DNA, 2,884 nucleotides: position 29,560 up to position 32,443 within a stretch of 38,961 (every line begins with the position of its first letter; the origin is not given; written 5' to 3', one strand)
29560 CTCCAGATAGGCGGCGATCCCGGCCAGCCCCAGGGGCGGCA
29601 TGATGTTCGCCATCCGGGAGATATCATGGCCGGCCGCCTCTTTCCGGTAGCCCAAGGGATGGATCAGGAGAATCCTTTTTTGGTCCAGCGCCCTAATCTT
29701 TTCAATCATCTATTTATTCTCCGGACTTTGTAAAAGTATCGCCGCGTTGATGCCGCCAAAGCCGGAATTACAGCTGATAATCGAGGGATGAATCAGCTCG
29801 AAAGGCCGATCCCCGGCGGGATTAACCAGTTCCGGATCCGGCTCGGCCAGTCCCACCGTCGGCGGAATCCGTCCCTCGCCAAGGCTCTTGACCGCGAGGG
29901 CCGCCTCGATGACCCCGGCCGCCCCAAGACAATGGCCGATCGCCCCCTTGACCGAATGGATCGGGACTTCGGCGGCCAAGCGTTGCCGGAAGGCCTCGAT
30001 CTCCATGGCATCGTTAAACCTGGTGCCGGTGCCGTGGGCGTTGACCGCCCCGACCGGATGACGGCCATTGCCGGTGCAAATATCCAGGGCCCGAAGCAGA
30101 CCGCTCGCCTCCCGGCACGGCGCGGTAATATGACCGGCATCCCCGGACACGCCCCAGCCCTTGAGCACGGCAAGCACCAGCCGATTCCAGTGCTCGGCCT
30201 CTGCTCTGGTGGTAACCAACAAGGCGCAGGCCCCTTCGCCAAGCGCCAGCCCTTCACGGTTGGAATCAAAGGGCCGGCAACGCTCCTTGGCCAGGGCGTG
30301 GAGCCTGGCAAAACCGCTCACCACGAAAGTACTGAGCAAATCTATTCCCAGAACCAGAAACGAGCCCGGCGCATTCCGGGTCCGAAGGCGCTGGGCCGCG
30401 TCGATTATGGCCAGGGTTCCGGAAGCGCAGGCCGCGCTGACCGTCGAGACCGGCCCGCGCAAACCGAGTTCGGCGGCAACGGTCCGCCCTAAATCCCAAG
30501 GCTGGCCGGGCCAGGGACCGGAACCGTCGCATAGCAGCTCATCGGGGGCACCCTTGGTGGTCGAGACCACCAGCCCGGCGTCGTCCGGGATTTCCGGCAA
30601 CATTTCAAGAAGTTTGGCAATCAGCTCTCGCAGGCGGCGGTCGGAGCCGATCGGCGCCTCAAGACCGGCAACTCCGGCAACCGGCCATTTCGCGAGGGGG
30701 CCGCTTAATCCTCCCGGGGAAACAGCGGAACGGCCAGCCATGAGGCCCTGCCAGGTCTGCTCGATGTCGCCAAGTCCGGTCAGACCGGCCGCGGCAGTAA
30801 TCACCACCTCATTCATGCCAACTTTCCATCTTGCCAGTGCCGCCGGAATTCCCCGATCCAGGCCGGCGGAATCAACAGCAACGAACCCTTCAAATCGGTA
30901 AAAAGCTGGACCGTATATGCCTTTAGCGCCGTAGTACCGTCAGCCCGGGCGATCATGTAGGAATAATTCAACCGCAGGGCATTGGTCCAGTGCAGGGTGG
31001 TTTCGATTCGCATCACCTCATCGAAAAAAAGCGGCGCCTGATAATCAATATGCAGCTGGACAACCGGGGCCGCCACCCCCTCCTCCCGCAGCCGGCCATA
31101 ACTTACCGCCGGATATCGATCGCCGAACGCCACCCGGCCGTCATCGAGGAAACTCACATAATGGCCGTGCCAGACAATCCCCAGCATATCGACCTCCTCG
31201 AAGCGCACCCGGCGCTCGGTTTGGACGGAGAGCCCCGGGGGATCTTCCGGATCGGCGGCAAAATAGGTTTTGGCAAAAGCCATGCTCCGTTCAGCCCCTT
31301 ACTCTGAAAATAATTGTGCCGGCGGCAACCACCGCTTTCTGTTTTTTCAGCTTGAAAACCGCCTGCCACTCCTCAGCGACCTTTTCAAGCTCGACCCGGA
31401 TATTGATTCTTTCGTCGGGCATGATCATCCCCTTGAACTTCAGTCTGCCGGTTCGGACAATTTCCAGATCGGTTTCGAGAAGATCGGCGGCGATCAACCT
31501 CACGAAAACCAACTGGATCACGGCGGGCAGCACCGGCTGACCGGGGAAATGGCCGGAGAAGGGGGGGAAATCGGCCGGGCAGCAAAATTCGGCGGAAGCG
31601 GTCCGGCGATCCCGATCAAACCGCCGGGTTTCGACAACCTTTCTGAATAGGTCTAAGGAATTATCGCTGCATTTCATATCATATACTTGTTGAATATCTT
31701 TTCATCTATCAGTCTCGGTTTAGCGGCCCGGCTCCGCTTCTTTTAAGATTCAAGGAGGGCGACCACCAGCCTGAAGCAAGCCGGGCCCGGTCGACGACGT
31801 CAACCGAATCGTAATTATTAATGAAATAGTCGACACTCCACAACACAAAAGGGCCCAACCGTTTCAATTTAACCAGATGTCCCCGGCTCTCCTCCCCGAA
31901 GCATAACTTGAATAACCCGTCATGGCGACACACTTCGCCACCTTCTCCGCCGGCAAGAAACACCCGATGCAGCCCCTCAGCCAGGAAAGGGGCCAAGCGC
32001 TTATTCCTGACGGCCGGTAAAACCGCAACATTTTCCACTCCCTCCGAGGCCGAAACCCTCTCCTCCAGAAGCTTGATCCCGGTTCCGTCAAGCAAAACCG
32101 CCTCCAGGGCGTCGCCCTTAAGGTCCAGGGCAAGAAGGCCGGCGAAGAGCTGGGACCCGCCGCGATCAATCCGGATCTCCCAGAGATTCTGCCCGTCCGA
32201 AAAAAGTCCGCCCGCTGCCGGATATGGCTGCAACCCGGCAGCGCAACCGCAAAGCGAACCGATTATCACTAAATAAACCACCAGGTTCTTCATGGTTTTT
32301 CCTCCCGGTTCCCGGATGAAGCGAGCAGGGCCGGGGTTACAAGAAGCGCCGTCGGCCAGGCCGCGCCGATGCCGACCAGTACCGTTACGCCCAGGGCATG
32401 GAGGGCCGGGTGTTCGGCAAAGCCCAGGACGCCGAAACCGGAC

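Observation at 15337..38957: Convergent ~23.5 kb aryl-polyene-like lipid cluster elaborated with three radical SAM enzymes, a CrtI-like flavoenzyme, an ABC-2 exporter and two envelope proteins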

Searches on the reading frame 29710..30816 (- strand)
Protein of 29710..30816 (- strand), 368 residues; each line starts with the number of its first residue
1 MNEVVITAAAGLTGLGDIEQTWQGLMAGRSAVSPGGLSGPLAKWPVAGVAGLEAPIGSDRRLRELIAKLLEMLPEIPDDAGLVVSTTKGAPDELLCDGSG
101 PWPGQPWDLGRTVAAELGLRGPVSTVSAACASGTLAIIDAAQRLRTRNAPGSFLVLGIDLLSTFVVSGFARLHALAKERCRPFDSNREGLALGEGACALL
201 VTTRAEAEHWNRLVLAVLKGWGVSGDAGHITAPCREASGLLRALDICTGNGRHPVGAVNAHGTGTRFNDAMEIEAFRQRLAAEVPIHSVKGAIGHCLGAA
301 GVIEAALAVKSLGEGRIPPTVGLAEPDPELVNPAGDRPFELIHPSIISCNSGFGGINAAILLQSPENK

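Call 4: search_protein_families(library=pfam, proteins=[window:29710-30816:-], max_evalue=0.01)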
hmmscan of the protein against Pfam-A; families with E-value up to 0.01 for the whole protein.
window:29710-30816:- (368 aa): 3 families
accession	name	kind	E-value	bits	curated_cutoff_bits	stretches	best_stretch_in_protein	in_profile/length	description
PF02801.28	Ketoacyl-synt_C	-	2.5e-22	79.5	20.8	1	215-323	1-118/119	Beta-ketoacyl synthase, C-terminal domain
PF00109.32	ketoacyl-synt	-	4.9e-20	72.6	20.8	1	112-206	156-251/252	Beta-ketoacyl synthase, N-terminal domain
PF00108.29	Thiolase_N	-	0.0056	16.5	26.4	1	111-162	64-116/260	Thiolase, N-terminal domain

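Call 7: search_protein_families(library=ncbifam, proteins=[window:29710-30816:-], max_evalue=0.001)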
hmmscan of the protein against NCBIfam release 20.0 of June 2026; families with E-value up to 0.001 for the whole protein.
window:29710-30816:- (368 aa): 20 families
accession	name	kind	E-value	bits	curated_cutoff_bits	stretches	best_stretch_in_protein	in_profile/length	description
NF058662.1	cispenta_AmcF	equivalog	2.7e-52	178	325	1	4-363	2-368/369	cispentacin biosynthesis acyltransferase subunit AmcF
NF006618.0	PRK09185.1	subfamily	3e-52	178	407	1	108-363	139-391/394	beta-ketoacyl-ACP synthase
NF004618.0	PRK05952.1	equivalog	4.3e-52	177.3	455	1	110-364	127-382/384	beta-ketoacyl-ACP synthase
TIGR03150.1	fabF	equivalog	4.9e-51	173.7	493.75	1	112-362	143-406/407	beta-ketoacyl-ACP synthase II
NF006274.0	PRK08439.1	equivalog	3.2e-49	167.8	621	1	109-362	141-403/406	beta-ketoacyl-ACP synthase II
NF005589.0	PRK07314.1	subfamily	4.7e-49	167.2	387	1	112-363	146-410/413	beta-ketoacyl-ACP synthase II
NF004970.0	PRK06333.1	subfamily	2.6e-44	151.8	525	1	112-363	155-420/424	beta-ketoacyl-ACP synthase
NF005490.0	PRK07103.1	equivalog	7.1e-41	140.6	445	1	112-363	151-411/414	polyketide beta-ketoacyl:acyl carrier protein synthase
NF006587.0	PRK09116.1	equivalog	9.8e-37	126.7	470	1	117-363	151-405/408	beta-ketoacyl-ACP synthase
NF005916.1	PRK07910.1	equivalog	7.7e-35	120.6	560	1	112-361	153-414/418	KasA/KasB family beta-ketoacyl-ACP synthase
NF005076.0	PRK06501.1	equivalog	4.9e-34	117.9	629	1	113-364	158-422/425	beta-ketoacyl-ACP synthase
NF006434.0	PRK08722.1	equivalog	1.5e-30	106.4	759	1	117-362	151-411/414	beta-ketoacyl-ACP synthase II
NF045894.1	PKS_plus_SDR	equivalog_domain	2.4e-26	91.7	1740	1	113-329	156-382/1515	type I polyketide synthase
NF040607.1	mycolic_Pks13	equivalog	4.4e-20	70.8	2100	1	119-329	260-481/1680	polyketide synthase Pks13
NF005935.0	PRK07967.1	equivalog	2.3e-19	69.5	630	1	175-364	213-403/406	beta-ketoacyl-ACP synthase I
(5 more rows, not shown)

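Call 81: search_solved_structures(query=window:29710-30813:-, max_evalue=1e-25)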
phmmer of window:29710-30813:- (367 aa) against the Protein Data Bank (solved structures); distinct sequences matched with E-value up to 1e-25: 52.
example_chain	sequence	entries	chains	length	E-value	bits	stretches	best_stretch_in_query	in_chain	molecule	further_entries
8z5c_A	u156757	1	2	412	1.3e-45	159.3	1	109-361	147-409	3-oxoacyl-[acyl-carrier-protein] synthase 2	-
8z5d_A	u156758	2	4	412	1.1e-44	156.3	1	109-361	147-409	3-oxoacyl-[acyl-carrier-protein] synthase 2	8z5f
8z5e_A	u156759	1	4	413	1.1e-44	156.3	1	109-361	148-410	3-oxoacyl-[acyl-carrier-protein] synthase 2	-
9s5h_B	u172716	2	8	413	2.5e-34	122.2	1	110-329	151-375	3-oxoacyl-(Acyl-carrier-protein) synthase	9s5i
1e5m_A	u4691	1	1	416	2.6e-33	118.9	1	112-360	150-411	BETA KETOACYL ACYL CARRIER PROTEIN SYNTHASE II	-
7f28_B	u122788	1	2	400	4.3e-33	118.2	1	102-360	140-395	Putative 3-oxoacyl-[ACP] synthase FabV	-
4ls6_A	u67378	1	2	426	1.3e-32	116.6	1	112-362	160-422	3-oxoacyl-[acyl-carrier-protein] synthase 2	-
4ls5_A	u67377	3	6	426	1.3e-32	116.6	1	112-362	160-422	3-oxoacyl-[acyl-carrier-protein] synthase 2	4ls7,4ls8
1j3n_A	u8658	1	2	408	1.5e-32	116.4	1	112-360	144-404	3-oxoacyl-(acyl-carrier protein) synthase II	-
9n50_A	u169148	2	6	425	2.5e-32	115.7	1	113-360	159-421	3-oxoacyl-[acyl-carrier-protein] synthase, mitochondrial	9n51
2iwy_A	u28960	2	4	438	2.7e-32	115.5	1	113-360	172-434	3-OXOACYL-[ACYL-CARRIER-PROTEIN] SYNTHASE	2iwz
2c9h_A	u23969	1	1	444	2.8e-32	115.5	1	113-360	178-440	MITOCHONDRIAL BETA-KETOACYL SYNTHASE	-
2gqd_A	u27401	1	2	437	3.5e-32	115.2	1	112-361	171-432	3-oxoacyl-[acyl-carrier-protein] synthase 2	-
6p9k_A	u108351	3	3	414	4e-32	115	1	3-359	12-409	3-oxoacyl-ACP synthase | 3-oxoacyl-[acyl-carrier-protein] synthase 1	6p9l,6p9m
2wgd_A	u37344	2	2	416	4.2e-32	114.9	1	3-359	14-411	3-OXOACYL-[ACYL-CARRIER-PROTEIN] SYNTHASE 1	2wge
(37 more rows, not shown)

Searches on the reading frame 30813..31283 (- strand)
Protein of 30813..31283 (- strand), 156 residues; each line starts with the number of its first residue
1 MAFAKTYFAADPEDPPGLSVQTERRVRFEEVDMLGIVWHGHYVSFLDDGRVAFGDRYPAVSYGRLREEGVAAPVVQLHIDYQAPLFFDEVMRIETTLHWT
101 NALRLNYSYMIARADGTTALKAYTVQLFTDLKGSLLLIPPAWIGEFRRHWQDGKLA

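Call 4: search_protein_families(library=pfam, proteins=[window:30813-31283:-], max_evalue=0.01)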
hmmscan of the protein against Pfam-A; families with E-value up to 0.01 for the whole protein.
window:30813-31283:- (156 aa): 2 families
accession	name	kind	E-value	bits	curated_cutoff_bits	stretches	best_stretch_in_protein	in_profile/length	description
PF13279.12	4HBT_2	-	2.8e-14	54.1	25.5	1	26-140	1-116/122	Thioesterase-like superfamily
PF03061.28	4HBT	-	4.1e-07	30.7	20.6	1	35-118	2-77/79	Thioesterase superfamily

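Call 7: search_protein_families(library=ncbifam, proteins=[window:30813-31283:-], max_evalue=0.001)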
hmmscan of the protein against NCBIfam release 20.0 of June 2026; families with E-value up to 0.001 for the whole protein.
window:30813-31283:- (156 aa): 4 families
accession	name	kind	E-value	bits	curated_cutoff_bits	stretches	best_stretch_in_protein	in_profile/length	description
TIGR00051.1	TIGR00051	subfamily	2e-19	70.1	68.7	1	24-132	2-109/117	YbgC/FadM family acyl-CoA thioesterase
NF047424.1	MenI_Staph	exception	5.2e-15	55.6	225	1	22-127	6-110/148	1,4-dihydroxy-2-naphthoyl-CoA hydrolase MenI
TIGR02799.1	thio_ybgC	equivalog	9e-11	42.1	141.35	1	22-119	3-100/126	tol-pal system-associated acyl-CoA thioesterase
NF008065.0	PRK10800.1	equivalog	2.2e-09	37.5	185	1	25-122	11-107/134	tol-pal system-associated acyl-CoA thioesterase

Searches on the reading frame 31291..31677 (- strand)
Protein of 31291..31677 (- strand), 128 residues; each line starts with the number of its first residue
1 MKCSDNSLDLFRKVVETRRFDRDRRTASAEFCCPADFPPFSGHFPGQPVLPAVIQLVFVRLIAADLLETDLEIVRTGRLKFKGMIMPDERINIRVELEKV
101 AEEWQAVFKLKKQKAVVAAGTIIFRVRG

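Call 4: search_protein_families(library=pfam, proteins=[window:31291-31677:-], max_evalue=0.01)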
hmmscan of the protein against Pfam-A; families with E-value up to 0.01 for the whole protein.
window:31291-31677:- (128 aa): 2 families
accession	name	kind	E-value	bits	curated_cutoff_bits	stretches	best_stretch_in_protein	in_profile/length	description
PF07977.19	FabA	-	2.6e-07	30.8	23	1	8-123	6-134/138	FabA-like domain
PF22818.2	ApeI-like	-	4.4e-06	27.4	28.5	1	35-99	24-88/119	ApeI dehydratase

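Call 7: search_protein_families(library=ncbifam, proteins=[window:31291-31677:-], max_evalue=0.001)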
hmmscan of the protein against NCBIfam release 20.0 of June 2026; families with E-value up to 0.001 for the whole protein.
window:31291-31677:- (128 aa): 3 families
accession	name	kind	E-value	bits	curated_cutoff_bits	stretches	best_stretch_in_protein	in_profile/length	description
NF000582.1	PRK00006.1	equivalog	2.1e-05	24.5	113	1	35-123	38-134/137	3-hydroxyacyl-ACP dehydratase FabZ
TIGR01750.1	fabZ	equivalog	6.5e-05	22.8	155.15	1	38-123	42-138/141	3-hydroxyacyl-ACP dehydratase FabZ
NF009667.0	PRK13188.1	equivalog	0.0004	19.2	465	1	39-99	362-430/464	bifunctional UDP-3-O-[3-hydroxymyristoyl] N-acetylglucosamine deacetylase/3-hydroxyacyl-ACP dehydratase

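Call 79: search_solved_structures(query=window:31291-31674:-, max_evalue=1)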
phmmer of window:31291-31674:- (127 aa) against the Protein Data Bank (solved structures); distinct sequences matched with E-value up to 1: 27.
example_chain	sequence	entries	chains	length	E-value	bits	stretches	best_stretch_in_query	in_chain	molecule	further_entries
3esi_A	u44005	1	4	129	3.4e-05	27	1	33-92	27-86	uncharacterized protein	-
2cf2_C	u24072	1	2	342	4.6e-05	26.6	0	11-101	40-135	FATTY ACID SYNTHASE, DH DOMAIN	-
6qsr_A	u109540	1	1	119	0.00096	22.3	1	22-96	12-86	AMP-dependent synthetase and ligase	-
6n3p_A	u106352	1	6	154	0.0023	21.1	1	34-58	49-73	3-hydroxyacyl-[acyl-carrier-protein] dehydratase FabZ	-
4zw0_A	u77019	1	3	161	0.0046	20.1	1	35-62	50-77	3-hydroxyacyl-[acyl-carrier-protein] dehydratase FabZ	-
8ayb_A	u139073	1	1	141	0.01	19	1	35-123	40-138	Beta-hydroxyacyl-(Acyl-carrier-protein) dehydratase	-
8ayc_A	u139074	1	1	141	0.011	18.9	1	35-123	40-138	Beta-hydroxyacyl-(Acyl-carrier-protein) dehydratase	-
4h4g_A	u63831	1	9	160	0.024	17.8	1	35-66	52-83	(3R)-hydroxymyristoyl-[acyl-carrier-protein] dehydratase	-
8ayd_AA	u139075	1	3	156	0.037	17.2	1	33-123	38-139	3-hydroxyacyl-[acyl-carrier-protein] dehydratase FabZ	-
4i83_A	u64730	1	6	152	0.042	17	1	32-59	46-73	3-hydroxyacyl-[acyl-carrier-protein] dehydratase FabZ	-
6b7j_A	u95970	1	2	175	0.05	16.8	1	24-100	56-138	3-hydroxydecanoyl-[acyl-carrier-protein] dehydratase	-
7qv0_A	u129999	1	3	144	0.053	16.7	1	34-124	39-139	Beta-hydroxyacyl-(Acyl-carrier-protein) dehydratase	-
1u1z_A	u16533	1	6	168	0.075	16.2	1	34-66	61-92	(3R)-hydroxymyristoyl-[acyl carrier protein] dehydratase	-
5bux_A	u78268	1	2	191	0.098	15.8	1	36-57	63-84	3-hydroxyacyl-[acyl-carrier-protein] dehydratase FabZ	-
5buw_A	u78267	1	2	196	0.1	15.8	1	36-57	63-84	3-hydroxyacyl-[acyl-carrier-protein] dehydratase FabZ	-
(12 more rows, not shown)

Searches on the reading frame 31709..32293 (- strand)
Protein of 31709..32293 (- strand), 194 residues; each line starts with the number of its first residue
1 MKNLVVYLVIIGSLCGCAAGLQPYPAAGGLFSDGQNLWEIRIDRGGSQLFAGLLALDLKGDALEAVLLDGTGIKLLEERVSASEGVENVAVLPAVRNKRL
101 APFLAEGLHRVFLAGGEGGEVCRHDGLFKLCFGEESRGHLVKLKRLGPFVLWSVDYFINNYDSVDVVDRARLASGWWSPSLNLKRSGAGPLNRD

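Call 5: search_protein_families(library=pfam, proteins=[window:31709-32293:-], max_evalue=0.01)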
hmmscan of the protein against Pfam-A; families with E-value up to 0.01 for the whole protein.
window:31709-32293:- (194 aa): 0 families

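Call 7: search_protein_families(library=ncbifam, proteins=[window:31709-32293:-], max_evalue=0.001)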
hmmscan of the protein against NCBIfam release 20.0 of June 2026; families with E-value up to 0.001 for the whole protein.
window:31709-32293:- (194 aa): 0 families

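Call 44: search_protein_families(library=ncbifam, proteins=[window:31709-32293:-], max_evalue=0.01)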
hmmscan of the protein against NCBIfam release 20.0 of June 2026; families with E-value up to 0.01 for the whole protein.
window:31709-32293:- (194 aa): 0 families

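Call 64: search_protein_families(library=pfam, proteins=[window:31709-32293:-], max_evalue=0.1)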
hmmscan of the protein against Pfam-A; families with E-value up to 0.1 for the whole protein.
window:31709-32293:- (194 aa): 1 family
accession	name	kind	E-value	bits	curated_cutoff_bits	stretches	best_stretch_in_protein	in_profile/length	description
PF06491.16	Disulph_isomer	-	0.05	14.2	25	1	6-21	37-52/136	Disulphide isomerase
